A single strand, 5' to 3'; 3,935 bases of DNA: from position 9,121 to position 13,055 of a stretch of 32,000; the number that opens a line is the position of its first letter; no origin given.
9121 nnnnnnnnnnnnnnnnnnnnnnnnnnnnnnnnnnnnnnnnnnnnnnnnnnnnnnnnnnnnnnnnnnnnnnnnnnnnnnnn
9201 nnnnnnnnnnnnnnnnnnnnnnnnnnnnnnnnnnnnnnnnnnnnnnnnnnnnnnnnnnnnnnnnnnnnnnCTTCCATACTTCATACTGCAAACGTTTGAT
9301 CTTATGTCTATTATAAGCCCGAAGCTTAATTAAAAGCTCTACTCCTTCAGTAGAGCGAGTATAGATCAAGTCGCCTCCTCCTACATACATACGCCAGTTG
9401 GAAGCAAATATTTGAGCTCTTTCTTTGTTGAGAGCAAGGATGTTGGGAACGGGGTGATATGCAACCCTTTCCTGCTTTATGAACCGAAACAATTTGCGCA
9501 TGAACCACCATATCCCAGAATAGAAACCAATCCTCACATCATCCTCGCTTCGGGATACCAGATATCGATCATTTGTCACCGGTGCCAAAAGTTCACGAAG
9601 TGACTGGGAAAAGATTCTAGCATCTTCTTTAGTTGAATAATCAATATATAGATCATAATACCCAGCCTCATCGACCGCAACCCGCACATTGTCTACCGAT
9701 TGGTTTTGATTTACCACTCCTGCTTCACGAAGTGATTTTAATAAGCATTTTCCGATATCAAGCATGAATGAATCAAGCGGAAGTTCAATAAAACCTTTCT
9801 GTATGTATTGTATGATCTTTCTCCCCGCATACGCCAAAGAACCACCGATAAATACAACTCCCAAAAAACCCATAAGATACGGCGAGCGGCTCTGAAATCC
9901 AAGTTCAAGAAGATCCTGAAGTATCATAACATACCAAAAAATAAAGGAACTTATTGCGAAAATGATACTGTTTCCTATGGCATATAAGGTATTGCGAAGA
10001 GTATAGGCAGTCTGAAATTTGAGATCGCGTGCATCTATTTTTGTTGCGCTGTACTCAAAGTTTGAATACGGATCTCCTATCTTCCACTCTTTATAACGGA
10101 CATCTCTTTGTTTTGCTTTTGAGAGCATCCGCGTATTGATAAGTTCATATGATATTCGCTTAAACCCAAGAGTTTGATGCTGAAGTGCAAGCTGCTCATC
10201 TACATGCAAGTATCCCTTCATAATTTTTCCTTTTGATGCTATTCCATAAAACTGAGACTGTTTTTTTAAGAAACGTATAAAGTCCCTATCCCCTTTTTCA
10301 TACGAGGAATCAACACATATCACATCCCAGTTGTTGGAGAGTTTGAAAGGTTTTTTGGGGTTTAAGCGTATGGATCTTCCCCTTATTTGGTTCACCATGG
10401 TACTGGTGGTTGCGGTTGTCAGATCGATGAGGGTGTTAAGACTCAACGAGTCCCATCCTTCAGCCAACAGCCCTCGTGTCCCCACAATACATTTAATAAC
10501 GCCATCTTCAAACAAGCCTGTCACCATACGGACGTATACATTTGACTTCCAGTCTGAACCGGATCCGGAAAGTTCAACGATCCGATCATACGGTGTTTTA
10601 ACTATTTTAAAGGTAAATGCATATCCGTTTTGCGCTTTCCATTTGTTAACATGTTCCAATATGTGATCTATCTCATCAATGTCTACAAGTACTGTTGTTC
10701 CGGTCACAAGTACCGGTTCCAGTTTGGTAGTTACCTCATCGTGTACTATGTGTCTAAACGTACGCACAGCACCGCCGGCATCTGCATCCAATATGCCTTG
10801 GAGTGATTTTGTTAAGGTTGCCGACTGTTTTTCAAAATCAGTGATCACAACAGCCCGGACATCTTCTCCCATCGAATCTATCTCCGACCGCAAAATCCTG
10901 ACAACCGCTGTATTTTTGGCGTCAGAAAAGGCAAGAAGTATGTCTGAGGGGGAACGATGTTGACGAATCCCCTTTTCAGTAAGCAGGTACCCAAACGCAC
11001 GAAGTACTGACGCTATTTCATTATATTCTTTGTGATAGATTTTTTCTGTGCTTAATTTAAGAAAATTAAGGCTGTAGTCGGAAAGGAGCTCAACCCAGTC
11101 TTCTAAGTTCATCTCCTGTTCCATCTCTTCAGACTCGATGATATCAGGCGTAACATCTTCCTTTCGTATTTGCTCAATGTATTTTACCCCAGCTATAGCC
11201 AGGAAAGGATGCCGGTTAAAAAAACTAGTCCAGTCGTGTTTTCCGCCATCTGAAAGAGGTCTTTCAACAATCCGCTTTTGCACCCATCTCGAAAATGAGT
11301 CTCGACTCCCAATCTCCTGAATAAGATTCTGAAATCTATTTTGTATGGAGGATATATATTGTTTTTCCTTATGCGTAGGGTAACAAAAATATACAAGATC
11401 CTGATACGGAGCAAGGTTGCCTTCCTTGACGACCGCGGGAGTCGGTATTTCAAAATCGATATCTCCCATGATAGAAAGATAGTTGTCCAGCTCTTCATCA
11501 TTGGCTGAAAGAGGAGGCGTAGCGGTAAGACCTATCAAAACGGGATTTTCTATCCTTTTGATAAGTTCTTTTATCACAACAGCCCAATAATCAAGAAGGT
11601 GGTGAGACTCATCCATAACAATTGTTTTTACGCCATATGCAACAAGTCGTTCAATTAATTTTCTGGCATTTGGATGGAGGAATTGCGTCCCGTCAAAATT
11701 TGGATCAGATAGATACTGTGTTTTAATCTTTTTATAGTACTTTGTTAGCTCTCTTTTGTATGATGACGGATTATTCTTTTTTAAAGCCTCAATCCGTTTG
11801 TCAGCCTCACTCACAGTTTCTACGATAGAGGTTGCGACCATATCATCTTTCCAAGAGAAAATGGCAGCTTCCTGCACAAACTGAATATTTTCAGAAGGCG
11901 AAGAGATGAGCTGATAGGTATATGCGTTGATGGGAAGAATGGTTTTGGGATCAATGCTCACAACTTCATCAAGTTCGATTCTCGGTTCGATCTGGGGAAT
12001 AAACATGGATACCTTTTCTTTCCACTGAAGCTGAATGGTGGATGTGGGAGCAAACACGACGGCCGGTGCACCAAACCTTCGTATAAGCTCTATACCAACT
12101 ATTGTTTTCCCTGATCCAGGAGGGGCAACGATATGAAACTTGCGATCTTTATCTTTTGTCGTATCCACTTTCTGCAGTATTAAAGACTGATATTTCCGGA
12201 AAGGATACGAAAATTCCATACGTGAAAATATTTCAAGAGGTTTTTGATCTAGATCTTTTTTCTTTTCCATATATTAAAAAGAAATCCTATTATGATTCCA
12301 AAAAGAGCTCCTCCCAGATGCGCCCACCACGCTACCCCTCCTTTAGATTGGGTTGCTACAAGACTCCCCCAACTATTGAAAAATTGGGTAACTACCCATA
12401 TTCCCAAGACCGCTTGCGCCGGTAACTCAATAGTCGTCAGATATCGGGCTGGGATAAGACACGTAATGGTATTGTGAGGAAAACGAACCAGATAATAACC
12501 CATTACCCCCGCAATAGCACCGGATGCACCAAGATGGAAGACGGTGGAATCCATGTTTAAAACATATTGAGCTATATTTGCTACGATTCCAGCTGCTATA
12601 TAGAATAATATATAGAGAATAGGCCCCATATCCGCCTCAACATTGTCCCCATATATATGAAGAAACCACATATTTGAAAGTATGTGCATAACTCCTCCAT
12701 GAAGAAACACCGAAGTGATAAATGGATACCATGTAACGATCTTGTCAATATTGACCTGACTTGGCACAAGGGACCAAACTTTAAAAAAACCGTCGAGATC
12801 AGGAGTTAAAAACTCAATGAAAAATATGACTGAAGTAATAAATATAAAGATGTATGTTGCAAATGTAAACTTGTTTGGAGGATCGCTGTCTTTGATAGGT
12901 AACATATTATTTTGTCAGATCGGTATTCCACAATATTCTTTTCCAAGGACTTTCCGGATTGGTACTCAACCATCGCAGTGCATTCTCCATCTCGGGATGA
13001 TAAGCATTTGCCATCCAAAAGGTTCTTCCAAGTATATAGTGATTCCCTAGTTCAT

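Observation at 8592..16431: Tightly packed five-gene membrane block: SPase-I fusion, DUF1266-like, rhomboid, TM-anchored SF2 helicase, TPR-like anchor protein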

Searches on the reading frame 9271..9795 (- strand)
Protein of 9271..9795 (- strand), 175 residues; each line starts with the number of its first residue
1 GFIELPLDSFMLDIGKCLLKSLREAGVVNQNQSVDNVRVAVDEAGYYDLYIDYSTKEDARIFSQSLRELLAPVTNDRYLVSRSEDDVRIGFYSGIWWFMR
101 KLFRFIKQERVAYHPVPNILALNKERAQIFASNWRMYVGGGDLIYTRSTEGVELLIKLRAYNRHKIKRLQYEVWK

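Call 42: search_solved_structures(query=A3, max_evalue=10)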
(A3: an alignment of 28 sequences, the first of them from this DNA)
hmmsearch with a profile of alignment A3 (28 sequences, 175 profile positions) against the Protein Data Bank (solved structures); distinct sequences matched with E-value up to 10: 3.
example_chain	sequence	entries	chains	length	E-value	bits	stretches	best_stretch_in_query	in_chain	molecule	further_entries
1aqc_A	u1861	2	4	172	0.31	14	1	9-71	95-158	X11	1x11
4otn_A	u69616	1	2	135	0.43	13.5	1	34-79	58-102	Eukaryotic translation initiation factor 2-alpha kinase 4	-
9fsm_A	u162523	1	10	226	1.5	11.7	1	3-55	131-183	TraT complement resistance protein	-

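Call 46: predict_structure(alignment_id=A3)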
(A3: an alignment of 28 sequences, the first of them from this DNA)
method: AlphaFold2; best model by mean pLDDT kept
length: 175 residues; sequences in the alignment: 28
mean_pLDDT: 80.7   pTM: 0.74
mean pLDDT of the five models: 80.7, 79.1, 79.2, 78.7, 77.6
residues with pLDDT >= 90: 80; 70-90: 48; 50-70: 34; < 50: 13
segments of 3 or more residues with pLDDT < 50: 1-4, 171-174
pLDDT, mean of each block of 10 residues (from residue 1): 61 93 95 91 84 92 93 90 67 59 54 92 95 91 91 85 55 46
secondary structure, 60 per line:
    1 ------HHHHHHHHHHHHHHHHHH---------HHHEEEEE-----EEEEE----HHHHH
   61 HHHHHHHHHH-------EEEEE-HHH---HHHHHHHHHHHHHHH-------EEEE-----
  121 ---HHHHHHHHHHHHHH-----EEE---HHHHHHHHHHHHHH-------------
elements in order: H7-24 E37-41 E47-51 H56-70 E78-82 H90-104 E112-115 H124-137 E143-145 H149-162
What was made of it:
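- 9271..9795 (-): G4 C-terminal domain (aa 826-1000): a conserved alpha/beta domain of unknown fold and function. It is the family signature. AlphaFold2 pLDDT is 80.7 (call 46).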

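Call 48: fold_search(model_id=the predicted structure, library=pdb)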
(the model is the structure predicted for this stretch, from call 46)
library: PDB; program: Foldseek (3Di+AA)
matches with E <= 10: 230; with E <= 0.001: 0
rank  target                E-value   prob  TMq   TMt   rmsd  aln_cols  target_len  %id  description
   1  9dfs_D                4.8e-01  0.07  0.15  0.06  15.9       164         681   14  Structure of novel Myo7a-N isoform (ADP-bound) expressed in sensory hair cells (head domain + first two IQ domains), b (released 2025-09-10)
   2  9mno_D                5.7e-01  0.10  0.16  0.13  15.5       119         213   13  Structure of the TelA-associated type VII secretion system chaperone LcpA in complex with the chaperone binding site o (released 2025-11-05)
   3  9kqn_C                7.3e-01  0.28  0.20  0.16   8.3        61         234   24  Hsp90-Cdc37-PINK1 complex (released 2025-10-15)
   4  7t4n_B                8.8e-01  0.06  0.18  0.10  15.4       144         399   15  Structure of dimeric unphosphorylated Pediculus humanus (Ph) PINK1 D357A mutant (released 2022-01-12)
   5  2x5c_A                1.1e+00  0.09  0.14  0.22  11.4       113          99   14  Crystal structure of hypothetical protein ORF131 from Pyrobaculum Spherical Virus (released 2010-07-21)
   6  9mno_B                1.2e+00  0.06  0.16  0.13  15.6       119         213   13  Structure of the TelA-associated type VII secretion system chaperone LcpA in complex with the chaperone binding site o (released 2025-11-05)
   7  7t4n_A                1.3e+00  0.05  0.19  0.10  15.4       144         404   12  Structure of dimeric unphosphorylated Pediculus humanus (Ph) PINK1 D357A mutant (released 2022-01-12)
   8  2bdd                  1.5e+00  0.14  0.15  0.19   6.7        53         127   15  Crystal Structure of Holo-ACP-synthase from Plasmodium yoelii (released 2005-11-01)
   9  5jzn_B                1.5e+00  0.06  0.19  0.14  15.9       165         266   16  Crystal structure of DCLK1-KD in complex with NVP-TAE684 (released 2016-08-24)
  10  9dfv_D                1.6e+00  0.03  0.15  0.06  14.0       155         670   13  Structure of canonical Myo7a-C isoform (ADP-bound) expressed in sensory hair cells (head domain + first two IQ domains (released 2025-09-10)
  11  4jl9                  1.7e+00  0.06  0.19  0.07  16.1       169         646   13  Crystal structure of mouse TBK1 bound to BX795 (released 2013-06-19)
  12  6ui4_A                1.7e+00  0.06  0.14  0.05  10.0       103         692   14  Crystal structure of phenamacril-bound F. graminearum myosin I (released 2020-03-25)
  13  4eog                  1.7e+00  0.05  0.14  0.06  17.7       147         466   11  Crystal structure of Csx1 of Pyrococcus furiosus (released 2013-01-02)
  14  6boe                  1.7e+00  0.03  0.16  0.07  15.0       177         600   10  TBK1 in complex with amide-coupled tetrazole analog of amlexanox (released 2018-09-26)
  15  2v53_A                1.8e+00  0.01  0.11  0.09  16.0       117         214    9  Crystal structure of a SPARC-collagen complex (released 2008-11-25)
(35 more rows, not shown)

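Call 49: search_protein_representatives(alignment_id=A3)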
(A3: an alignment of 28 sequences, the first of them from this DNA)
Query: 28 sequences, 175 profile positions. Proteins with E-value up to 0.001 (for the whole library): 1309; up to 1e-10: 754; up to 1e-30: 50. The best 150 are listed.
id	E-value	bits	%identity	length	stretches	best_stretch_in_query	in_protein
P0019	2.2e-64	232.7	-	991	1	1-175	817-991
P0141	2.4e-62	226.0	-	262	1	1-175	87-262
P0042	1.9e-61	223.1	-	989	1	2-175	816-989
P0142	1.7e-59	216.7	-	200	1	2-175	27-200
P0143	5.1e-59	215.2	-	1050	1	2-175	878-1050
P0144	8.3e-59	214.5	-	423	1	2-175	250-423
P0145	1.6e-56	207.1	-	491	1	3-175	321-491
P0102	2.1e-56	206.7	-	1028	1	2-175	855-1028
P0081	3.6e-56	205.9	-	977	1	2-175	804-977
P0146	2.9e-55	203.0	-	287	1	2-175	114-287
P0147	4.9e-55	202.2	-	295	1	2-175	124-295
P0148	9.3e-55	201.3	-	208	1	1-175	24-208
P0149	2.8e-53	196.5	-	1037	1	2-175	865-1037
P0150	6.8e-53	195.3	-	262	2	54-175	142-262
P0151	9.7e-53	194.8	-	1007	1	7-175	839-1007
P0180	5.8e-37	143.4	-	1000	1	2-175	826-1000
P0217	3.1e-23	98.7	-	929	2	110-163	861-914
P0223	8.8e-23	97.2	-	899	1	6-174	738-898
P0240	3.3e-22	95.4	-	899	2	109-165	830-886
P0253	7.3e-22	94.2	-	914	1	6-175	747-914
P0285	1.0e-20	90.5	-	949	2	110-166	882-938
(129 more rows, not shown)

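Call 50: search_protein_families(library=pfam, proteins=[P0217, P0240, P0253, P0223, P0285, P0143], max_evalue=0.001)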
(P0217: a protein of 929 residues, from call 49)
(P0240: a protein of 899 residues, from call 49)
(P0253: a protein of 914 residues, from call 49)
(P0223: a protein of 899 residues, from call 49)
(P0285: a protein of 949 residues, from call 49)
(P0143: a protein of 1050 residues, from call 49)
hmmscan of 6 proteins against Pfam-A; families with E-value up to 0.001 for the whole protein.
P0217 (929 aa): 6 families
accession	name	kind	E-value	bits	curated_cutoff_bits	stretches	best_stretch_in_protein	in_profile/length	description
PF04851.21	ResIII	-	3e-21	76.5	22.5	1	10-195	3-163/164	Type III restriction enzyme, res subunit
PF00270.35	DEAD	-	1.8e-10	41.2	26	1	13-198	2-164/167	DEAD/DEAH box helicase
PF13401.12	AAA_22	-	4.6e-08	33.9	27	1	28-194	5-124/130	AAA domain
PF00176.29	SNF2-rel_dom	-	4.7e-07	29.6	24.9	1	53-194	51-163/290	SNF2-related domain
PF13191.12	AAA_16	-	1.5e-06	29.3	32.6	1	18-182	12-159/167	AAA ATPase domain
PF00271.37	Helicase_C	-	0.00026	21.7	23.5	0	505-568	47-109/110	Helicase conserved C-terminal domain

P0240 (899 aa): 3 families
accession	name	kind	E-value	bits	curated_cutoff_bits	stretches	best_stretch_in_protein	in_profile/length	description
PF04851.21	ResIII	-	1.3e-19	71.1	22.5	1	18-197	2-163/164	Type III restriction enzyme, res subunit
PF00270.35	DEAD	-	7.4e-08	32.7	26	1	22-197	2-161/167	DEAD/DEAH box helicase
PF13401.12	AAA_22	-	0.00039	21.2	27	0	149-183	75-110/130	AAA domain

P0253 (914 aa): 2 families
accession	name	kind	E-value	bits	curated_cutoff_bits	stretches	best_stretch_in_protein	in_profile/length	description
PF04851.21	ResIII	-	6e-17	62.5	22.5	2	9-113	2-114/164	Type III restriction enzyme, res subunit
PF00270.35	DEAD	-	5.8e-09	36.3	26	0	197-242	116-165/167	DEAD/DEAH box helicase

P0223 (899 aa): 2 families
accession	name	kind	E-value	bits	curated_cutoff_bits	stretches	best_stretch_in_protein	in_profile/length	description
PF04851.21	ResIII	-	5.1e-20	72.5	22.5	1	12-166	2-163/164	Type III restriction enzyme, res subunit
PF00270.35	DEAD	-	3.5e-10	40.3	26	1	17-169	3-163/167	DEAD/DEAH box helicase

P0285 (949 aa): 3 families
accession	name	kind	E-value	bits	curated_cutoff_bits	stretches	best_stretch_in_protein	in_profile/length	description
PF04851.21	ResIII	-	1.1e-21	77.9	22.5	1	21-230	2-163/164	Type III restriction enzyme, res subunit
PF00270.35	DEAD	-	3.4e-10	40.3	26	1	25-91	2-71/167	DEAD/DEAH box helicase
PF00271.37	Helicase_C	-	4.1e-05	24.2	23.5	1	539-610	39-109/110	Helicase conserved C-terminal domain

P0143 (1050 aa): 2 families
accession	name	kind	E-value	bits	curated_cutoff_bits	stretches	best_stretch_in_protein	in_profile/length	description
PF04851.21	ResIII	-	1.5e-14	54.7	22.5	1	13-237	6-163/164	Type III restriction enzyme, res subunit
PF00270.35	DEAD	-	1.7e-09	38.1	26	1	195-238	115-162/167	DEAD/DEAH box helicase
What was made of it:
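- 9271..9795 (-): In every full-length protein checked the domain is C-terminal to a ResIII helicase (calls 49, 50).
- The C-terminal domain is always attached to the helicase (calls 49, 50).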

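Call 52: search_dna_similar(query=P0217, collection=plasmids, mode=protein, max_evalue=1e-10, max_rows=15)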
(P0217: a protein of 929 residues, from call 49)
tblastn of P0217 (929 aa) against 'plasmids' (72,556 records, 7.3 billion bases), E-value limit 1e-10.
Records with a match: 5; places in all: 5; records where one place covers at least 80% of the query: 3.
Best place of each record, by identity: <60% 5.
By first word of the organism name: Tritonibacter 2; Paenibacillus 1; Chondrinema 1; Rhodovulum 1.
By predicted mobility (MOB-suite, as given by PLSDB): non-mobilizable 5.
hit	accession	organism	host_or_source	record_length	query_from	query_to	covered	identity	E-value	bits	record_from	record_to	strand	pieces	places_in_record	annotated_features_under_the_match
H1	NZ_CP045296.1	Paenibacillus cellulositrophicus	cell culture,Thai soil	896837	5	929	100%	38.2%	0e+0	615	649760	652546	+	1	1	DEAD/DEAH box helicase family protein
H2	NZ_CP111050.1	Chondrinema litorale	Seaweed,red alga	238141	5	929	100%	38.0%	0e+0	633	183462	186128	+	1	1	DEAD/DEAH box helicase family protein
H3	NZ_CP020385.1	Rhodovulum sp. MB263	cell culture,mud flat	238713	1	851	92%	28.2%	8e-51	283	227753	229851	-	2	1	DEAD/DEAH box helicase family protein | hypothetical protein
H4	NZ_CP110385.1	Tritonibacter mobilis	-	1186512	1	687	74%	33.0%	7e-91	325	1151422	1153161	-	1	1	record has no annotation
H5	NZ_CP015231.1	Tritonibacter mobilis F1926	cell culture,seawater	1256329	1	687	74%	33.0%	2e-90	323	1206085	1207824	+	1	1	record has no annotation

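Call 54: get_annotated_region(hit=H1, flank=7000)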
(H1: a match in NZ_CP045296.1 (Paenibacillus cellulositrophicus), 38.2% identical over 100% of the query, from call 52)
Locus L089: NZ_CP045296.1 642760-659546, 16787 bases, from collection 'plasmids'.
description: Paenibacillus cellulositrophicus strain KACC 16577 plasmid unnamed1, complete sequence
organism: Paenibacillus cellulositrophicus (NCBI taxid 562959)
taxonomy: Bacteria; Bacillota; Bacilli; Bacillales; Paenibacillaceae; Paenibacillus; Paenibacillus cellulositrophicus
host: -; source: cell culture,Thai soil; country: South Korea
typing (MOB-suite, as given by PLSDB): non-mobilizable
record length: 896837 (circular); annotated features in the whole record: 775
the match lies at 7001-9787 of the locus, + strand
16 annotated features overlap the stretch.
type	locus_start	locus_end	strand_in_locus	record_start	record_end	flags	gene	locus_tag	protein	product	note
CDS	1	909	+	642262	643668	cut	-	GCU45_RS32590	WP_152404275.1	ATP-binding protein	-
CDS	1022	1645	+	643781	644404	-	-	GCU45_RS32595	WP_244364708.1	undecaprenyl-diphosphatase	-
CDS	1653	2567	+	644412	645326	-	-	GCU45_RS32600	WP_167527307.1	alkaline phosphatase family protein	-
CDS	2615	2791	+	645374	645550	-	-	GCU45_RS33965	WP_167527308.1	hypothetical protein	-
CDS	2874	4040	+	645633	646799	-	-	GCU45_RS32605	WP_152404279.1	glycosyltransferase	-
CDS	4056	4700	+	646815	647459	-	-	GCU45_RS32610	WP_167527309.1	VTT domain-containing protein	-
CDS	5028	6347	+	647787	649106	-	-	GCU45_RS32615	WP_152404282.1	VTT domain-containing protein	-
CDS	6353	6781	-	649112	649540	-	-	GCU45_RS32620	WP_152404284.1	EamA family transporter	-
CDS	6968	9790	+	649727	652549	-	-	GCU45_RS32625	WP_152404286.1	DEAD/DEAH box helicase family protein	-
CDS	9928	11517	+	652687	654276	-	-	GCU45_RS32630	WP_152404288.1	copper amine oxidase N-terminal domain-containing protein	-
CDS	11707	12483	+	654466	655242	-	-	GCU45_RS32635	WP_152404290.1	NUDIX domain-containing protein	-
CDS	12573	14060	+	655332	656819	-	-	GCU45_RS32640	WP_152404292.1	nicotinate phosphoribosyltransferase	GO:0009435 - NAD biosynthetic process [Evidence IEA]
CDS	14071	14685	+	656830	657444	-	nadD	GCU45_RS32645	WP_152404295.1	nicotinate (nicotinamide) nucleotide adenylyltransferase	GO:0009435 - NAD biosynthetic process [Evidence IEA]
CDS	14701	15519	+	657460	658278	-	nadE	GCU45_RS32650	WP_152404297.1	ammonia-dependent NAD(+) synthetase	GO:0009435 - NAD biosynthetic process [Evidence IEA]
CDS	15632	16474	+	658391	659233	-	-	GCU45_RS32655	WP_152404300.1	nucleotidyltransferase domain-containing protein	-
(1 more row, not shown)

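Call 55: get_annotated_region(hit=H2, flank=7000)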
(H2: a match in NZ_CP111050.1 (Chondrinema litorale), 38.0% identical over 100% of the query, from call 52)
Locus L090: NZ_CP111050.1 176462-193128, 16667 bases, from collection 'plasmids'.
description: Chondrinema litorale strain WSW3-B12 plasmid unnamed8, complete sequence
organism: Chondrinema litorale (NCBI taxid 2994555)
taxonomy: Bacteria; Bacteroidota; Cytophagia; Cytophagales; Flammeovirgaceae; Chondrinema; Chondrinema litorale
host: -; source: Seaweed,red alga; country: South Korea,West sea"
typing (MOB-suite, as given by PLSDB): non-mobilizable
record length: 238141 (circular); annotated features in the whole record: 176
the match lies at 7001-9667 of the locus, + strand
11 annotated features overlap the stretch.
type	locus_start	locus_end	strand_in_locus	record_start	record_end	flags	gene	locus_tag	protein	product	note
CDS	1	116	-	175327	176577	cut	-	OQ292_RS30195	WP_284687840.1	PepSY-associated TM helix domain-containing protein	-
CDS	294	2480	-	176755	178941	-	-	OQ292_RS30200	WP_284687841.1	molybdopterin cofactor-binding domain-containing protein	-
CDS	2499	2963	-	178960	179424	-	-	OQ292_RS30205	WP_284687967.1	(2Fe-2S)-binding protein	-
CDS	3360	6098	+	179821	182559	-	-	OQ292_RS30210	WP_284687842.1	PAS domain-containing protein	-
CDS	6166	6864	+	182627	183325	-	rpiA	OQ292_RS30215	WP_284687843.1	ribose 5-phosphate isomerase A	GO:0006098 - pentose-phosphate shunt [Evidence IEA]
CDS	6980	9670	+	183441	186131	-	-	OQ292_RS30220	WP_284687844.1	DEAD/DEAH box helicase family protein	-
CDS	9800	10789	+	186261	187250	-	-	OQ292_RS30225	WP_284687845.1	polysaccharide deacetylase family protein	-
CDS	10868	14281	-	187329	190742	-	-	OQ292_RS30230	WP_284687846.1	sensor histidine kinase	-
CDS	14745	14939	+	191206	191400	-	-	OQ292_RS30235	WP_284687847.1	hypothetical protein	-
CDS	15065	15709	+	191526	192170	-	-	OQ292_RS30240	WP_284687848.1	GH3 auxin-responsive promoter family protein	-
CDS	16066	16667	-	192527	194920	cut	-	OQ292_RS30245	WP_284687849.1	ABC transporter permease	-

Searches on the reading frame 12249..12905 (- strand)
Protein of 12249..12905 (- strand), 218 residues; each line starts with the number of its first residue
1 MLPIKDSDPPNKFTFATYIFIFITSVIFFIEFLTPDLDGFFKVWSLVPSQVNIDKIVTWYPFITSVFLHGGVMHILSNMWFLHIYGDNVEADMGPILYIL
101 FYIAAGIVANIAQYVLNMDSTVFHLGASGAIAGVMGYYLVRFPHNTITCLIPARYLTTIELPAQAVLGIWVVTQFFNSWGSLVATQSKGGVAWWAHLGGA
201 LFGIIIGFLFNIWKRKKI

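Call 3: search_protein_families(library=pfam, proteins=[window:12249-12905:-], max_evalue=0.01)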
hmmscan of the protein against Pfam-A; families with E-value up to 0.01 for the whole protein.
window:12249-12905:- (218 aa): 1 family
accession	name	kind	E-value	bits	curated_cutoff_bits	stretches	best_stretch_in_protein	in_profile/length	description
PF01694.28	Rhomboid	-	1.3e-31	110.2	22.6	1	59-210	4-140/143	Rhomboid domain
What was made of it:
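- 12249..12905 (-): G3: minimal six-pass rhomboid intramembrane serine protease. It is the upstream member of pair B. Pfam Rhomboid 1e-31 (call 3).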

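Call 4: search_protein_families(library=padloc, proteins=[window:12249-12905:-], max_evalue=0.01)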
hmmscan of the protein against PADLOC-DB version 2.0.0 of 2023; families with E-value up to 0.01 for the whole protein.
window:12249-12905:- (218 aa): 0 families

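Call 7: search_protein_families(library=ncbifam, proteins=[window:12249-12905:-], max_evalue=0.01)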
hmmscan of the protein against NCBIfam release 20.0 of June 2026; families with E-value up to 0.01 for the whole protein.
window:12249-12905:- (218 aa): 3 families
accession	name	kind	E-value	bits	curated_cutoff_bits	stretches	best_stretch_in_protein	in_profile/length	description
TIGR04239.1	rhombo_GlpG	equivalog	1.2e-07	31.8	250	1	20-209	99-267/271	rhomboid family intramembrane serine protease GlpG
TIGR03902.1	rhom_GG_sort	equivalog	2.3e-07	30.9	84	1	59-207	16-153/154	rhombosortase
NF008155.0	PRK10907.1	equivalog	2.4e-05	23.8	335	1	32-212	108-270/276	rhomboid family intramembrane serine protease GlpG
